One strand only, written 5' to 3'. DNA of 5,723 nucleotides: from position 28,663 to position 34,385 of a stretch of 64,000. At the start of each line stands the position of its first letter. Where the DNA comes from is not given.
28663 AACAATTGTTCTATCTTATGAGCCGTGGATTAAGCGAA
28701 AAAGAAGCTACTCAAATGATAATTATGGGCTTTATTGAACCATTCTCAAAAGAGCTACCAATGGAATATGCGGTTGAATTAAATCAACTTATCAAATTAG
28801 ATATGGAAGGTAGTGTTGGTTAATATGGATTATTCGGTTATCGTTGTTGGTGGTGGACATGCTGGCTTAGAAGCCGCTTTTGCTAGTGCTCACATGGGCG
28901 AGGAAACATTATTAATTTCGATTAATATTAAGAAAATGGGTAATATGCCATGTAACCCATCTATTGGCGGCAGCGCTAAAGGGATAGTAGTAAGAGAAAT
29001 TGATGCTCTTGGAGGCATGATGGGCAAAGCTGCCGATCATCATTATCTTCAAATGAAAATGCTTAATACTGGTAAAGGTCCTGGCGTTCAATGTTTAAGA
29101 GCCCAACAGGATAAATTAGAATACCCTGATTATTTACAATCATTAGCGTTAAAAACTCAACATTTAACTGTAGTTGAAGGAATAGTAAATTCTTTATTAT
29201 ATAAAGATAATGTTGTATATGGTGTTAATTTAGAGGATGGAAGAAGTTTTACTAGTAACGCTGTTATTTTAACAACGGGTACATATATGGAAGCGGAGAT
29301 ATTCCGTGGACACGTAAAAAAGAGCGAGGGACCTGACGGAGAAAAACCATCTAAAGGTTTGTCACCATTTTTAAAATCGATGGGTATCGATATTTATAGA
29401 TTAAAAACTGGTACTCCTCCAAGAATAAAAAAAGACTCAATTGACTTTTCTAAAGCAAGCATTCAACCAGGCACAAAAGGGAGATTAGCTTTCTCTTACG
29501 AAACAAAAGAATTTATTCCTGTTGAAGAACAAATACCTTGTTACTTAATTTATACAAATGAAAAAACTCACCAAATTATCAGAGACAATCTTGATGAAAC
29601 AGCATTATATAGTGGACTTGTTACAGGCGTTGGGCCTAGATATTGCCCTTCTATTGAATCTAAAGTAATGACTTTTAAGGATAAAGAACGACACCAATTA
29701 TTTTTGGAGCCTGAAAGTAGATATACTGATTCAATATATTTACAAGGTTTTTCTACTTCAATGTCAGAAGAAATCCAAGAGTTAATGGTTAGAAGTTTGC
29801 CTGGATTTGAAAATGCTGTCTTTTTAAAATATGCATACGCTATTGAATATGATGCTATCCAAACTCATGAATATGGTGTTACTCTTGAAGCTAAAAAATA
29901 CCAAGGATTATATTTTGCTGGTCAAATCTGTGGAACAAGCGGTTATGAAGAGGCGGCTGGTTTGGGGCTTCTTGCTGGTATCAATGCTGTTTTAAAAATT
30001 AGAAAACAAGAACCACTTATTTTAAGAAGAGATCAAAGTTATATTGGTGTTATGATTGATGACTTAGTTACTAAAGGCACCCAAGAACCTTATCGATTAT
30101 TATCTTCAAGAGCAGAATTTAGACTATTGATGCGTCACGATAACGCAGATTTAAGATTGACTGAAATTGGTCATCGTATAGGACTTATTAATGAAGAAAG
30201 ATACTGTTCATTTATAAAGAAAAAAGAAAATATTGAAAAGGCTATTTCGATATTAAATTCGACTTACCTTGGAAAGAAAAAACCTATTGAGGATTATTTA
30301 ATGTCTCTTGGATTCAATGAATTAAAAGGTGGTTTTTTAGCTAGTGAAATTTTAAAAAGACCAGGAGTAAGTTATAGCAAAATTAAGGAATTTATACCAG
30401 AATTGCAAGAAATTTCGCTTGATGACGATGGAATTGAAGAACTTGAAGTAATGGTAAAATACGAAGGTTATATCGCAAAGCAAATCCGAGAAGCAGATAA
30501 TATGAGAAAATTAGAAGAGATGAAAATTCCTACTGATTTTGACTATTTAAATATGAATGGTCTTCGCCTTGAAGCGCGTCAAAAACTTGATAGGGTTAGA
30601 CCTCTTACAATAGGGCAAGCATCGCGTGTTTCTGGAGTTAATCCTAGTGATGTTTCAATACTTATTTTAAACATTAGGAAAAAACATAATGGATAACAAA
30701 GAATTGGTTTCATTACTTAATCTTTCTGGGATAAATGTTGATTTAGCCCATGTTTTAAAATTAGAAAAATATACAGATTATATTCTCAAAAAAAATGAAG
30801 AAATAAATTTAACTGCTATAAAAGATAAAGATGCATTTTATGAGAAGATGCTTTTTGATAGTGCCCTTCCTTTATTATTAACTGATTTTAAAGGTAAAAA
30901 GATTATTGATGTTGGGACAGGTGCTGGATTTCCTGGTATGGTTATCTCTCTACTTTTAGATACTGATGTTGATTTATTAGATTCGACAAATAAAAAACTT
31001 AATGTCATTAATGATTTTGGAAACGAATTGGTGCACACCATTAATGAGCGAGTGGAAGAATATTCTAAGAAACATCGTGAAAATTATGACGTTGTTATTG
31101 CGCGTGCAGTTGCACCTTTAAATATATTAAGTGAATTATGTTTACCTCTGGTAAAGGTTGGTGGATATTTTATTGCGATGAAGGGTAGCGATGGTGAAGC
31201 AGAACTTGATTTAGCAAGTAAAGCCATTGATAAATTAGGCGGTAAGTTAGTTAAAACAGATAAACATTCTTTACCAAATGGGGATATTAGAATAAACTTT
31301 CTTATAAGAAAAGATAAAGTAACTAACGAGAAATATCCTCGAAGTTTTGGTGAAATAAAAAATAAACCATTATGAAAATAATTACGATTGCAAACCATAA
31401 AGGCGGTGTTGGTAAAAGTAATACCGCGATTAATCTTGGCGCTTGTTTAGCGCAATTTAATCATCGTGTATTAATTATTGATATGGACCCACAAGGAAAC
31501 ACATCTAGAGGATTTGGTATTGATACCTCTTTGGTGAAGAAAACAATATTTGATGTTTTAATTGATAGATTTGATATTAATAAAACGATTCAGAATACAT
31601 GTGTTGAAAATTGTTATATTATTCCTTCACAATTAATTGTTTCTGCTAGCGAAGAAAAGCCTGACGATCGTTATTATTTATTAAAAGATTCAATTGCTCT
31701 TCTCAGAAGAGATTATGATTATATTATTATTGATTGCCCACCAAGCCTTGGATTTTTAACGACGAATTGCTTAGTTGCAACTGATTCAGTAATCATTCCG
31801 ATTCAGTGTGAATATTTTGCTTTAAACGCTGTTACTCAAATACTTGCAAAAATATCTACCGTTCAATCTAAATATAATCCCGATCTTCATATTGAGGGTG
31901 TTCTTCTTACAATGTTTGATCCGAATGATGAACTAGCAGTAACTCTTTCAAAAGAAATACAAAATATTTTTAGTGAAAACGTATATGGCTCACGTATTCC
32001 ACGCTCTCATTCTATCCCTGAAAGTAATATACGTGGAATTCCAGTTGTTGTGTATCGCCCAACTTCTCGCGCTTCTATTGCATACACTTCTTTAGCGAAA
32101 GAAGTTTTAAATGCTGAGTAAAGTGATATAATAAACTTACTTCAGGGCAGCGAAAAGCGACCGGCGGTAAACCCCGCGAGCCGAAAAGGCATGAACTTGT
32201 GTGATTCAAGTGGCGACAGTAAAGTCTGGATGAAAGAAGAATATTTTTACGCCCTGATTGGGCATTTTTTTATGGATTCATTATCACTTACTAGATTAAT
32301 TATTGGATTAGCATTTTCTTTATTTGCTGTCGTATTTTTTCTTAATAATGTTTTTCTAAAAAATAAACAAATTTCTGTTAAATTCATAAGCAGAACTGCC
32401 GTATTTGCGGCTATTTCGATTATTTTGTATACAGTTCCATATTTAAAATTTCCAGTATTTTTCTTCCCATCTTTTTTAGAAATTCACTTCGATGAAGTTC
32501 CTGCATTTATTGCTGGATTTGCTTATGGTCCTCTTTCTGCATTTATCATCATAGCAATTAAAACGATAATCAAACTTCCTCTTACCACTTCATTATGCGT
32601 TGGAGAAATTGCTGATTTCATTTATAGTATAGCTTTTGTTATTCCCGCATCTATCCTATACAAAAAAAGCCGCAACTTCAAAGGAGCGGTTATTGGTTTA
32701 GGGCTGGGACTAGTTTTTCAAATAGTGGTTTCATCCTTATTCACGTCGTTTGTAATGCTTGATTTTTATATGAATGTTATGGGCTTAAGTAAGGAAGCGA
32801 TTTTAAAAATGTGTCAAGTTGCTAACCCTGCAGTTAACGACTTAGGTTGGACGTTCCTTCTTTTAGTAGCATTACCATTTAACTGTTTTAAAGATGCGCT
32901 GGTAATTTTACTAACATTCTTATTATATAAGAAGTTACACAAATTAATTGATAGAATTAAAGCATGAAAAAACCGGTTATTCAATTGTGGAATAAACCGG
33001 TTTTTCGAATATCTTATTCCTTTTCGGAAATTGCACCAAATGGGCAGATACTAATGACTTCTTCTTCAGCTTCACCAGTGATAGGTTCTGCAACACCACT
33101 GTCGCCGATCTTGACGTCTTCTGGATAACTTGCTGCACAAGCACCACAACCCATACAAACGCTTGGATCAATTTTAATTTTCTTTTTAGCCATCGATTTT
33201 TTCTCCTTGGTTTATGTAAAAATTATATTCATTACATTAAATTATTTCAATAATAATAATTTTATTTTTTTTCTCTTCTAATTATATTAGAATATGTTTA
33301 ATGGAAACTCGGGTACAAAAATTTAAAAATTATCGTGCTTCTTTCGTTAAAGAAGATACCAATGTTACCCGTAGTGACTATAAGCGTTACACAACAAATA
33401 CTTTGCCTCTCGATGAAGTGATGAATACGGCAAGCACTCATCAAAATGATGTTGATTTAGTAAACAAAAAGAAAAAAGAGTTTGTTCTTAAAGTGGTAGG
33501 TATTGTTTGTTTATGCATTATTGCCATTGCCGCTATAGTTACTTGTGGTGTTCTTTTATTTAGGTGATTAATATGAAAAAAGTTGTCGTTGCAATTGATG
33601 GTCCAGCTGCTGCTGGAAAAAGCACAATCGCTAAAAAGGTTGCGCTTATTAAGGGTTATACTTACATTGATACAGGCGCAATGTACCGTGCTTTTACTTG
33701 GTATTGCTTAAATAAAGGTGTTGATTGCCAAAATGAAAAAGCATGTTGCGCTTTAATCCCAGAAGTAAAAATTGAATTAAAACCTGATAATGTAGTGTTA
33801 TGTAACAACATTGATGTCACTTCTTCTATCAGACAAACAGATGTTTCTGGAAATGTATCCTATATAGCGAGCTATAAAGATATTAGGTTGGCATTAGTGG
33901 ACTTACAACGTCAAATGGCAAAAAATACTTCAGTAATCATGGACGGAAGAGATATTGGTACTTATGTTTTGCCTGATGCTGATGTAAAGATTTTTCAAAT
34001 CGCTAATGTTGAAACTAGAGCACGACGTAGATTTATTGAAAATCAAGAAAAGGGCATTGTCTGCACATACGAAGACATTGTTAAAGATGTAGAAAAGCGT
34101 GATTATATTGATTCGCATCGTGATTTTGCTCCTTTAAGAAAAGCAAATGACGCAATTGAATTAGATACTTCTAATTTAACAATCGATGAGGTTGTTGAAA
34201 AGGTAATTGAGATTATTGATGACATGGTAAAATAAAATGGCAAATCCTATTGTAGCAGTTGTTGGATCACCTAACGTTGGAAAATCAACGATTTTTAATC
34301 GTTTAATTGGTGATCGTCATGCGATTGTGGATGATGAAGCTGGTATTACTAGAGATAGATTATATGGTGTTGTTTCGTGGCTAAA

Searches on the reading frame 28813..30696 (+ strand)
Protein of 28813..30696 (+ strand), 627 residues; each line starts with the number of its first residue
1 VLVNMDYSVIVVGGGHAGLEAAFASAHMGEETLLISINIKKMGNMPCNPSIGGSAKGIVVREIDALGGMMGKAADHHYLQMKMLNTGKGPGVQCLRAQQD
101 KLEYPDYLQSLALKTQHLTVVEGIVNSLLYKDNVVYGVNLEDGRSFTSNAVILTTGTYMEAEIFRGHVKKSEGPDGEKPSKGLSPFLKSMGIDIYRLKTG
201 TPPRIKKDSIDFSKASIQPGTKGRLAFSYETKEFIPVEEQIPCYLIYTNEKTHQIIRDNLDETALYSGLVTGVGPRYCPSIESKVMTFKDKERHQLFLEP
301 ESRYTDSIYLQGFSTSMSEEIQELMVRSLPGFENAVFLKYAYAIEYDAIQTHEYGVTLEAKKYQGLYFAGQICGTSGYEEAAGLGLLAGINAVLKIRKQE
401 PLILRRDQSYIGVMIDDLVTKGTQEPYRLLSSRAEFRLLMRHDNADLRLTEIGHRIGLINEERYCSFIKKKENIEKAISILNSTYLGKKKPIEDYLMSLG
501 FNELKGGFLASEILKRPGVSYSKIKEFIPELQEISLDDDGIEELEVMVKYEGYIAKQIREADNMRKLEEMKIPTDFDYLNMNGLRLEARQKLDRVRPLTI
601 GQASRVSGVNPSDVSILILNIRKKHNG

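Call 17: search_protein_families(library=pfam, proteins=[window:28813-30696:+], max_evalue=0.00001)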
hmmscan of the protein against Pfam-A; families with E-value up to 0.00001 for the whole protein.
window:28813-30696:+ (627 aa): 3 families
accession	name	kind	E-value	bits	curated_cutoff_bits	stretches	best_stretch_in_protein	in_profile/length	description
PF01134.28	GIDA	-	2.4e-149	498.1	22.1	1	9-399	2-390/391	Glucose inhibited division protein A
PF13932.14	SAM_GIDA_C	-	7.6e-25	86.9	27.1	1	563-617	2-56/57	tRNA modifying enzyme MnmG/GidA C-terminal helical bundle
PF21680.2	GIDA_C_1st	-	3.4e-20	73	24.7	1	461-557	1-95/96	tRNA modifying enzyme MnmG/GidA C-terminal helical domain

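Call 46: find_related_loci(query=window:28813-30696:+, collection=genome_contigs, flank=200)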
Query window:28813-30696:+ (627 aa) in genome_contigs; peptide patterns used: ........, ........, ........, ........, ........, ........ (x = any residue, [..] = any of these).
599 stretches matched a pattern (row limit reached: there are more); 63 encode a relative of the query (tblastn E <= 1e-3); 63 distinct loci.
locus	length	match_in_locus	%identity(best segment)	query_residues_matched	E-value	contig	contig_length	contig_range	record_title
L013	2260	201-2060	79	7-626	0e+0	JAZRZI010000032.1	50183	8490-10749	MAG: Bacilli bacterium isolate T1900044948_TA20190001.MAGScoT_cleanbin_000043 SGB_3510_k141_298309, whole genome shotgun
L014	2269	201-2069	80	2-623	0e+0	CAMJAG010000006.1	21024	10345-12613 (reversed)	MAG: uncultured Bacillales bacterium isolate SRR12081298_bin.63_metaWRAP_v1.3_MAG genome assembly, contig: ERZ12289774.3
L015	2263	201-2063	76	6-626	0e+0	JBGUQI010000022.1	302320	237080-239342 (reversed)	MAG: Bacilli bacterium isolate ruminal_MAG_143 ruminal_MAG_143_contig_0022, whole genome shotgun sequence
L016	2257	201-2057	77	5-623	0e+0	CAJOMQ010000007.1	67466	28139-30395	uncultured Bacilli bacterium isolate Reindeer_2_mag_86 genome assembly, contig: scaffold_422, whole genome shotgun seque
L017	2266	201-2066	76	3-624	0e+0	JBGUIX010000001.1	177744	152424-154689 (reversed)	MAG: Bacilli bacterium isolate ruminal_MAG_317 ruminal_MAG_317_contig_0001, whole genome shotgun sequence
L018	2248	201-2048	78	5-620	0e+0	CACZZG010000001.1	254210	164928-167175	MAG: uncultured Erysipelotrichaceae bacterium isolate RUG13091 genome assembly, contig: RUG13091_asm_1, whole genome sho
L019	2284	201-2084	74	1-627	0e+0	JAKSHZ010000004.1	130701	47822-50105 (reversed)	MAG: Bacilli bacterium isolate Horse_feces8 MAG008_4, whole genome shotgun sequence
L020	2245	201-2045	76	5-619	0e+0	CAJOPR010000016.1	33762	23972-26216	uncultured Bacilli bacterium isolate Rumen_Coassembly_mag_592 genome assembly, contig: k87_3307020, whole genome shotgun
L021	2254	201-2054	73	6-623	0e+0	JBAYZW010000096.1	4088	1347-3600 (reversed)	MAG: Bacilli bacterium isolate SO_2017_CLC_66 scaffold_44324_c1_PH3_2017, whole genome shotgun sequence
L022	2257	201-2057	67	6-624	0e+0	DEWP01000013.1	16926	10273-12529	MAG TPA_asm: Bacillales bacterium UBA3207 UBA3207_contig_422, whole genome shotgun sequence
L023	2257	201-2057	67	6-624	0e+0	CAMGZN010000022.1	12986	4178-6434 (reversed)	MAG: uncultured Bacillales bacterium isolate SRR11784291_bin.12_metaWRAP_v1.3_MAG genome assembly, contig: ERZ12202683.5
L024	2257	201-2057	67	6-624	0e+0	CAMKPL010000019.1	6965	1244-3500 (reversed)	MAG: uncultured Bacillales bacterium isolate SRR12081293_bin.33_metaWRAP_v1.3_MAG genome assembly, contig: ERZ12289773.1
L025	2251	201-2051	66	7-623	0e+0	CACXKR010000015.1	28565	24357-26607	MAG: uncultured Erysipelotrichaceae bacterium isolate RUG11348 genome assembly, contig: RUG11348_asm_15, whole genome sh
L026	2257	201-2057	67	6-624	0e+0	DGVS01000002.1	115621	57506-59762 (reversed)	MAG TPA_asm: Bacillales bacterium UBA4278 UBA4278_contig_5886, whole genome shotgun sequence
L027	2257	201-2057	66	7-625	0e+0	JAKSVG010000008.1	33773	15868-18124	MAG: Bacilli bacterium isolate Horse_feces353 MAG353_8, whole genome shotgun sequence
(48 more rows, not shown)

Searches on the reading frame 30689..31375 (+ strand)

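Call 48: search_protein_families(library=pfam, proteins=[window:30689-31375:+], max_evalue=0.0001)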
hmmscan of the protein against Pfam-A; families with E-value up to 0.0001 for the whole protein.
window:30689-31375:+ (228 aa): 1 family
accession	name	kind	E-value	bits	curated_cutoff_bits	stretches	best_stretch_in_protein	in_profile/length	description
PF02527.21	GidB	-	1e-39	136.3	27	1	24-190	4-173/184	rRNA small subunit methyltransferase G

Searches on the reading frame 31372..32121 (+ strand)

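Call 48: search_protein_families(library=pfam, proteins=[window:31372-32121:+], max_evalue=0.0001)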
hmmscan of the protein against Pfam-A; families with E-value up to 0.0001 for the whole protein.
window:31372-32121:+ (249 aa): 7 families
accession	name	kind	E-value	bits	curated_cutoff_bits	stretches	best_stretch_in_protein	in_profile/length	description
PF13614.12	AAA_31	-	7.7e-57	192.5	27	1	1-174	1-177/177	AAA domain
PF01656.29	CbiA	-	3.2e-25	88.9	25.4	1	4-225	1-125/125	CobQ/CobB/MinD/ParA nucleotide binding domain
PF09140.17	MipZ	-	1.8e-11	44.3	20.7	1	3-164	2-149/262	ATPase MipZ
PF00142.24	Fer4_NifH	-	7.6e-11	42.4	25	1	9-66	7-62/271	4Fe-4S iron sulfur cluster binding proteins, NifH/frxC family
PF10609.15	ParA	-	1.7e-10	41.2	27.1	1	2-165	4-164/246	NUBPL iron-transfer P-loop NTPase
PF06564.18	CBP_BcsQ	-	2e-10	41.1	21.3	1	1-244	1-232/234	Cellulose biosynthesis protein BcsQ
PF02374.21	ArsA_ATPase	-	4.5e-07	29.8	24.3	1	1-61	1-60/305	Anion-transporting ATPase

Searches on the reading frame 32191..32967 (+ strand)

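Call 48: search_protein_families(library=pfam, proteins=[window:32191-32967:+], max_evalue=0.0001)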
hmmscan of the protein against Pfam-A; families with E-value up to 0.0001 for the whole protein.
window:32191-32967:+ (258 aa): 1 family
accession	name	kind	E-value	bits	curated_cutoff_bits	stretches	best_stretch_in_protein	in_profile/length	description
PF12822.12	ECF_trnsprt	-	2.9e-22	79.9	30.7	1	64-246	1-169/169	ECF transporter, substrate-specific component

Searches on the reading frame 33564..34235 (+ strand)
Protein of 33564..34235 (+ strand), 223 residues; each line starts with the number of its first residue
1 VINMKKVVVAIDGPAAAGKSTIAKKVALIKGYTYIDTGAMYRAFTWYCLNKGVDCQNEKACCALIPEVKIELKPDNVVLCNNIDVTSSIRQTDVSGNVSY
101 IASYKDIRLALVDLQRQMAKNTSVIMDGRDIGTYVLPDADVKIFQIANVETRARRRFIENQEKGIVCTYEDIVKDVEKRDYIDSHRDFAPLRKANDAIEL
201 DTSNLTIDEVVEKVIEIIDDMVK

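Call 48: search_protein_families(library=pfam, proteins=[window:33564-34235:+], max_evalue=0.0001)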
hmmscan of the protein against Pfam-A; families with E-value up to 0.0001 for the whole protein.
window:33564-34235:+ (223 aa): 2 families
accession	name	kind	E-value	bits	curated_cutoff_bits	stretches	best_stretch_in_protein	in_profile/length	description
PF02224.24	Cytidylate_kin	-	2.7e-74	249.9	26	1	9-218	1-209/211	Cytidylate kinase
PF13189.12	Cytidylate_kin2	-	2.4e-07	31.6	28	1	8-180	1-147/176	Cytidylate kinase-like family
